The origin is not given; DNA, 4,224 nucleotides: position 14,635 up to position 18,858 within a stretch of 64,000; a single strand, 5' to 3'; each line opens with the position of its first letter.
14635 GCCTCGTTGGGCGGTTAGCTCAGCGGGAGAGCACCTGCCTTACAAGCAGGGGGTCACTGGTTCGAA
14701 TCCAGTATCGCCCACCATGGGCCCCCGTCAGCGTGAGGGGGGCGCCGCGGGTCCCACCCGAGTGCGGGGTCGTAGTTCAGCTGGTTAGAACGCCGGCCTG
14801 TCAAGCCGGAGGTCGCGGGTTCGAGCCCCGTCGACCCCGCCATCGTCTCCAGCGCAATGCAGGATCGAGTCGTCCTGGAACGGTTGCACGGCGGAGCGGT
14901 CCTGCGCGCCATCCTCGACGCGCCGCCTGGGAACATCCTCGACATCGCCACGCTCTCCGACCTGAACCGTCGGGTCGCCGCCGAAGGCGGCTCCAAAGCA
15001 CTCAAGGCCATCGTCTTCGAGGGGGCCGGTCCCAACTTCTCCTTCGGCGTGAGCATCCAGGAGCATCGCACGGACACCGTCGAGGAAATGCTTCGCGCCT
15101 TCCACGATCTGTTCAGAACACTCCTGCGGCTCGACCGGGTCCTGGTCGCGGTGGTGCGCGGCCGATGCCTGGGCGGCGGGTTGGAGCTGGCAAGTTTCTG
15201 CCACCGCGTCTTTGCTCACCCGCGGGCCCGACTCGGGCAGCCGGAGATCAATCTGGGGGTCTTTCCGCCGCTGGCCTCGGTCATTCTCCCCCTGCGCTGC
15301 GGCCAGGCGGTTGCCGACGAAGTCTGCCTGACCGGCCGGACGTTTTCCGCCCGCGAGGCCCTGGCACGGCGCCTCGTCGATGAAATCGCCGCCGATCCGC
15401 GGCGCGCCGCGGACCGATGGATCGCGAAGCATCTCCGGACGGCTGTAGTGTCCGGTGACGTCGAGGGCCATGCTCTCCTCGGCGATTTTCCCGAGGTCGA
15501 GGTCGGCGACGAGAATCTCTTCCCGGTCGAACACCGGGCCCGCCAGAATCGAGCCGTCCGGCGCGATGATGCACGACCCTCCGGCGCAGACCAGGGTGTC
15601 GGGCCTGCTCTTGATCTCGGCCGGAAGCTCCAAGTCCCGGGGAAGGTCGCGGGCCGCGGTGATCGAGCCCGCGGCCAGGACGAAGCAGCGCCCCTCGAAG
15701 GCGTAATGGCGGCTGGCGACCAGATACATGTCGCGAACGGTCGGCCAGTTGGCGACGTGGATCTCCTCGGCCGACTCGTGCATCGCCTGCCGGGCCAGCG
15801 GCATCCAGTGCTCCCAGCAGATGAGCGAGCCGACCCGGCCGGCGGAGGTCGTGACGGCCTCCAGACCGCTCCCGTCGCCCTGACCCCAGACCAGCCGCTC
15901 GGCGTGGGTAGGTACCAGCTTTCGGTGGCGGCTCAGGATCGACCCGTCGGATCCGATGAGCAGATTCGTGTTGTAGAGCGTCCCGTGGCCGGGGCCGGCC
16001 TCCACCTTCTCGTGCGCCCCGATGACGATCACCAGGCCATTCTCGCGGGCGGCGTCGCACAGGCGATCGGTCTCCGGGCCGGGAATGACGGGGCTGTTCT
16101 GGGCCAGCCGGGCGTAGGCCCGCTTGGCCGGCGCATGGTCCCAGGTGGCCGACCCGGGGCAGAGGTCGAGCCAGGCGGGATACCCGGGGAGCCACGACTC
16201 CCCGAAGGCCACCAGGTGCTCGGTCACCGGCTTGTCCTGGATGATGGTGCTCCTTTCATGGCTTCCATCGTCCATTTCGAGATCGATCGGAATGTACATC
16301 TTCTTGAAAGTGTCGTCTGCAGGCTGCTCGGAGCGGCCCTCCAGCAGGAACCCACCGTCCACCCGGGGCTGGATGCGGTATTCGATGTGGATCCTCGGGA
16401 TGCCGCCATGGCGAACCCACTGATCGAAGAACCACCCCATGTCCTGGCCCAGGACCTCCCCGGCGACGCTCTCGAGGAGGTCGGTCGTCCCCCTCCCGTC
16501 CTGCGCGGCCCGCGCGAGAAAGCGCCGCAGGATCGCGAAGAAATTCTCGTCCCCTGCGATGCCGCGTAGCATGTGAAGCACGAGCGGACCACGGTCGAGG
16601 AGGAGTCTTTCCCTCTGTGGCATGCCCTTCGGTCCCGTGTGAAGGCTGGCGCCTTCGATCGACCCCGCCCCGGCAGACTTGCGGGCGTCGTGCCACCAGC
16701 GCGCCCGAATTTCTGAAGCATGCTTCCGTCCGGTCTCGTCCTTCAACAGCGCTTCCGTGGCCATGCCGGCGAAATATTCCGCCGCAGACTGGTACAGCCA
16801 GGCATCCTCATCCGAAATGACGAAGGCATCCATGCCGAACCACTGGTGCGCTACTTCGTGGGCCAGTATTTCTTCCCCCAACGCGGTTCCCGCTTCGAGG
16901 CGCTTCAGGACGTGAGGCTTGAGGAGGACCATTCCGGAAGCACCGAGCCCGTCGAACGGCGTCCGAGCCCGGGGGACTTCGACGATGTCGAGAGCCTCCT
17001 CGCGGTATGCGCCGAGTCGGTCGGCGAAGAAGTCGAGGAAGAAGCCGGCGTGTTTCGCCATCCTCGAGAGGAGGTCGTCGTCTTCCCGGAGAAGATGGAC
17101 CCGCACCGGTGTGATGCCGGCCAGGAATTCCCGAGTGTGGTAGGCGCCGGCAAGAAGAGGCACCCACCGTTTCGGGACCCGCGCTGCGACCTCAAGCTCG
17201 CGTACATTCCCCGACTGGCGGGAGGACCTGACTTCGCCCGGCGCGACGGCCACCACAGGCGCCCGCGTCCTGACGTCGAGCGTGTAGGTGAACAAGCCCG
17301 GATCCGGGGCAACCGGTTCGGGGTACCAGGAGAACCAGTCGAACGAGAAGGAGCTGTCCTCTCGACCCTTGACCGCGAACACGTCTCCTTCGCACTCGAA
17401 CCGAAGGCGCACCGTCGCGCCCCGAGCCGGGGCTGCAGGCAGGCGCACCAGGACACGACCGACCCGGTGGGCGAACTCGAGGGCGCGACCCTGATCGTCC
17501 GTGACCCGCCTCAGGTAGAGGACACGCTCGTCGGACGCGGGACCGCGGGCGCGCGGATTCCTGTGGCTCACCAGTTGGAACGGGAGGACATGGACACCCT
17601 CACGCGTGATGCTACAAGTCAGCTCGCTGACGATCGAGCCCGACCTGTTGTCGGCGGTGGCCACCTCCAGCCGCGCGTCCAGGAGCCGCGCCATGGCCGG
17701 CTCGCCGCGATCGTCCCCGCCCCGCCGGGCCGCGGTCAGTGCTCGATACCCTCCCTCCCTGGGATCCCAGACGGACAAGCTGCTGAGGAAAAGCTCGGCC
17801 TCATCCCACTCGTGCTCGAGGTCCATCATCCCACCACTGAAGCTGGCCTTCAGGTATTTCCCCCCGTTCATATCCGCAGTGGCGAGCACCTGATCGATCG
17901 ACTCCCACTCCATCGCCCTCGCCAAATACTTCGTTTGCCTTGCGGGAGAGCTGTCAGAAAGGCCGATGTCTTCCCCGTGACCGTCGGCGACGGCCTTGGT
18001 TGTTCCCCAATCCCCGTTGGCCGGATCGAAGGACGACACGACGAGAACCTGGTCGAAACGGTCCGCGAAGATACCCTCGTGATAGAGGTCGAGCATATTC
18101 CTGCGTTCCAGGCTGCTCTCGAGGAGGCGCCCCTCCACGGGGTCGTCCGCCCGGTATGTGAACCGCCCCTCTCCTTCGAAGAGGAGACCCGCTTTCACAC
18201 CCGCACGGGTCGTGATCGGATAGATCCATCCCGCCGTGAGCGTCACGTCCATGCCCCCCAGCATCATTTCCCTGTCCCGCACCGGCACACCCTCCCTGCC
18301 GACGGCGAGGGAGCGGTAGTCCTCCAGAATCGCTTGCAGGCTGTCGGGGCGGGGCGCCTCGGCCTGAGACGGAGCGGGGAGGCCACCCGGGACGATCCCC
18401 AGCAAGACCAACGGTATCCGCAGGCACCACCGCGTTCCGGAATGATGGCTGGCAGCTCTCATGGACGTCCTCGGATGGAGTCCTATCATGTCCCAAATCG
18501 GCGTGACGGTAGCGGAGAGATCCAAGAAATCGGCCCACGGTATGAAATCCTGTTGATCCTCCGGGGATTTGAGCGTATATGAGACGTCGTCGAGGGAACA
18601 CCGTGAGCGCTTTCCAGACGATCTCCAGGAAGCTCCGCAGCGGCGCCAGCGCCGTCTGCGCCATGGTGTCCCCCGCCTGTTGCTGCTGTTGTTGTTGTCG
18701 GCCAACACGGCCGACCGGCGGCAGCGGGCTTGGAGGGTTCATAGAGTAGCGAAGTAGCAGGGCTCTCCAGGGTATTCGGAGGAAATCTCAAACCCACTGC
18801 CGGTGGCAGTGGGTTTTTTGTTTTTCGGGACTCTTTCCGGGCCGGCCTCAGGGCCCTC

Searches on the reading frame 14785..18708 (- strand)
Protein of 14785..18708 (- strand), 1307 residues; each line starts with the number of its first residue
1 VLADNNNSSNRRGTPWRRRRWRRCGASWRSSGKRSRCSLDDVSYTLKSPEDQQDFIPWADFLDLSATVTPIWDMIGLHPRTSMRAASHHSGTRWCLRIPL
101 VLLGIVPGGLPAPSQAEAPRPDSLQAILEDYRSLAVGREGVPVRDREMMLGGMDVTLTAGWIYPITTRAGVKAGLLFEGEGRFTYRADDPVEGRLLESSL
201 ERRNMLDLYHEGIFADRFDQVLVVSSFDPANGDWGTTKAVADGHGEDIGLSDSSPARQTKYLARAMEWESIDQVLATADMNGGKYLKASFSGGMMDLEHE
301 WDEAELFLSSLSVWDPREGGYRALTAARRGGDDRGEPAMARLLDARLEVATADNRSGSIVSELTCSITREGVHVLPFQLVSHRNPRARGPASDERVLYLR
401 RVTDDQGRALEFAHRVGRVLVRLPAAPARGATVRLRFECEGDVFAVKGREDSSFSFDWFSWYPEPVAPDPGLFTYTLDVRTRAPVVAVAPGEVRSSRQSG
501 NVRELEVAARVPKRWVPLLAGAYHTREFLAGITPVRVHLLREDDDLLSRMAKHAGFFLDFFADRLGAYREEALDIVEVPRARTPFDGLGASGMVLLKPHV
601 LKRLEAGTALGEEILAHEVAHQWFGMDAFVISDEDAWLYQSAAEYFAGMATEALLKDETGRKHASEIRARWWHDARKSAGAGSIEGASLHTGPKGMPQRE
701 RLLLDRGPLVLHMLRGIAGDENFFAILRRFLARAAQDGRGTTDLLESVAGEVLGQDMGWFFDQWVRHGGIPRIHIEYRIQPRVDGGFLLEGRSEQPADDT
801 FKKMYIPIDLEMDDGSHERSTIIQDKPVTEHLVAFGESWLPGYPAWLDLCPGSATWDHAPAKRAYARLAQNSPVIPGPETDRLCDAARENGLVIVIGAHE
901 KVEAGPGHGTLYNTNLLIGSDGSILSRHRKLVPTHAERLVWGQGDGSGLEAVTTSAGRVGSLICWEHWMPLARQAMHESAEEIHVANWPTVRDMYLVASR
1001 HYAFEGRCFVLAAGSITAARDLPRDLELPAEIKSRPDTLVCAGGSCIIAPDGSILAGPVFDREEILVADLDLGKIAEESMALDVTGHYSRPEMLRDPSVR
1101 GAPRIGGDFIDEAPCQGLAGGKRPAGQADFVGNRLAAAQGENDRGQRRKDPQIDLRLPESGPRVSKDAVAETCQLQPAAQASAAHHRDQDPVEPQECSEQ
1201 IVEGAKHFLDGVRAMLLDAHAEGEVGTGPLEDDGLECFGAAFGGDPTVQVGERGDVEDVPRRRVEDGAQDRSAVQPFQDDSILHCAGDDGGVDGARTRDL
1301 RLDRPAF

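Call 3: search_protein_families(library=pfam, proteins=[window:14785-18708:-], max_evalue=0.01)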
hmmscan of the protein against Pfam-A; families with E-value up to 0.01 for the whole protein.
window:14785-18708:- (1307 aa): 2 families
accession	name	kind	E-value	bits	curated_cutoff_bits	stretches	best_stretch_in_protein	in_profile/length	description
PF00795.27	CN_hydrolase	-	1.5e-41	142.9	23.2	1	832-1076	35-252/256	Carbon-nitrogen hydrolase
PF01433.26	Peptidase_M1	-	6.5e-11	42.7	27.7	1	611-764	67-218/218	Peptidase family M1 domain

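Call 6: find_encoding_contigs(protein=window:14788-18462:-, flank=10000, max_places=6)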
Protein window:14788-18462:- (1225 aa): no gene with exactly this product is on record in the collection.

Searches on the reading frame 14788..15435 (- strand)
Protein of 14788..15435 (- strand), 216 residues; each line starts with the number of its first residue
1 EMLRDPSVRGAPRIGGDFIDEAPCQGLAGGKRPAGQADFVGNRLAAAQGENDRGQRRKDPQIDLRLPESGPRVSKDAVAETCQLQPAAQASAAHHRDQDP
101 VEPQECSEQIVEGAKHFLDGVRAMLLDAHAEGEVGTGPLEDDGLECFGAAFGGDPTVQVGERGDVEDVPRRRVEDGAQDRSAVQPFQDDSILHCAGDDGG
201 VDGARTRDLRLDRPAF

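Call 55: search_protein_families(library=pfam, proteins=[window:14788-15435:-], max_evalue=0.01)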
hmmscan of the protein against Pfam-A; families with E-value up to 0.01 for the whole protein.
window:14788-15435:- (216 aa): 0 families

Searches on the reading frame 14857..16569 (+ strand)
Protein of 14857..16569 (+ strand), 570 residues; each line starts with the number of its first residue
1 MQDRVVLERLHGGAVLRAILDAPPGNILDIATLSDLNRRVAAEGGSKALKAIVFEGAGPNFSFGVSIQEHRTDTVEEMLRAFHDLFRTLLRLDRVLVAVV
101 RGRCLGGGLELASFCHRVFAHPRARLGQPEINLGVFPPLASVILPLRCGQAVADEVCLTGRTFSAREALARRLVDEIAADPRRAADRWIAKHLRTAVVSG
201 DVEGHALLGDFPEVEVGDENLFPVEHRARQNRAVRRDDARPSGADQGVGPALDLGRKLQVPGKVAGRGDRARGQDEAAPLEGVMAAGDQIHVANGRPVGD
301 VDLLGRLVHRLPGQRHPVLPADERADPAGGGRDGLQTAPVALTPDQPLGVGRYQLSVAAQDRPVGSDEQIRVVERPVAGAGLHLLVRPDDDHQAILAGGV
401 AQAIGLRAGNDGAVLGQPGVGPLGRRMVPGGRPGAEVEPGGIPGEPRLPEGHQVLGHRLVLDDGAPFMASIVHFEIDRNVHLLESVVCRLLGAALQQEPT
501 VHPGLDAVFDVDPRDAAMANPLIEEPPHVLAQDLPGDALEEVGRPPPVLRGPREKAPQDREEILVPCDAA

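Call 3: search_protein_families(library=pfam, proteins=[window:14857-16569:+], max_evalue=0.01)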
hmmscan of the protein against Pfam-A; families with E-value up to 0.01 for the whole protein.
window:14857-16569:+ (570 aa): 2 families
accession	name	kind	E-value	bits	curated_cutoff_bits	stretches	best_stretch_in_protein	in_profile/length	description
PF00378.25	ECH_1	-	4.5e-26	92.1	27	1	15-180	6-176/251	Enoyl-CoA hydratase/isomerase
PF16113.10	ECH_2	-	2.6e-11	44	27.2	1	26-179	13-173/335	Enoyl-CoA hydratase/isomerase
